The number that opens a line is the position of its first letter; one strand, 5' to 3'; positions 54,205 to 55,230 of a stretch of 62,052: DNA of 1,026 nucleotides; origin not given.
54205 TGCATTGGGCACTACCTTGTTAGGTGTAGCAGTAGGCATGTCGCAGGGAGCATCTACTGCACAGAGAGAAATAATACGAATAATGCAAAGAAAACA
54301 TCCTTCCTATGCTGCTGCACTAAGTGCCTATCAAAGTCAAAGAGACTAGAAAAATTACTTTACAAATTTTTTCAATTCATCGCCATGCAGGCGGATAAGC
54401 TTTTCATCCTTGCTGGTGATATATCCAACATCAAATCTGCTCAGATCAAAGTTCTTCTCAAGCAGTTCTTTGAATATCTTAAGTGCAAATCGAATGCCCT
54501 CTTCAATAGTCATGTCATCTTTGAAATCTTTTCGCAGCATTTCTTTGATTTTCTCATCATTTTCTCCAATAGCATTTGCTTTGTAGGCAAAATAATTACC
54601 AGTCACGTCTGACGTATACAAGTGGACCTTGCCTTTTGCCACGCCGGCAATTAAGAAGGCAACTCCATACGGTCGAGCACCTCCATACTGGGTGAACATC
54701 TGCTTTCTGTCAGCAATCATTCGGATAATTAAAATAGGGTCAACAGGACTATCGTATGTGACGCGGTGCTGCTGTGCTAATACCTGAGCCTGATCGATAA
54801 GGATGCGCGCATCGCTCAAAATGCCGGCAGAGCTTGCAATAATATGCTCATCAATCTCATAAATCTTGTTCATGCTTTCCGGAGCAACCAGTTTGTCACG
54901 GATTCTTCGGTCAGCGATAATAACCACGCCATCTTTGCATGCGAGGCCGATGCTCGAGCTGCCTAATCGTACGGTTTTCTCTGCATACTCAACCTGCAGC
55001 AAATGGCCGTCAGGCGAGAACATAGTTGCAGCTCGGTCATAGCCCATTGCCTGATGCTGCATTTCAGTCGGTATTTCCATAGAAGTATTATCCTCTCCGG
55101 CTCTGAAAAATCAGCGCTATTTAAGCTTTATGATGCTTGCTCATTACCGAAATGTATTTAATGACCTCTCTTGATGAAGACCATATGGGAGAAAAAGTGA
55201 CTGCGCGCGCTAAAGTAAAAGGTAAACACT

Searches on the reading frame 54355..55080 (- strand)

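Call 50: search_protein_families(library=pfam, proteins=[window:54355-55080:-], max_evalue=0.001)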
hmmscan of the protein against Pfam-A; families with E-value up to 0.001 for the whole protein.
window:54355-55080:- (241 aa): 2 families
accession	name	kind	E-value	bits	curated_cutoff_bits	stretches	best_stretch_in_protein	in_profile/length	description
PF00227.31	Proteasome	-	1.5e-50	171.9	22.4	1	38-221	2-189/189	Proteasome subunit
PF10584.14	Proteasome_A_N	-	2.3e-11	43.6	27.7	1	14-35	1-22/23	Proteasome subunit A N-terminal signature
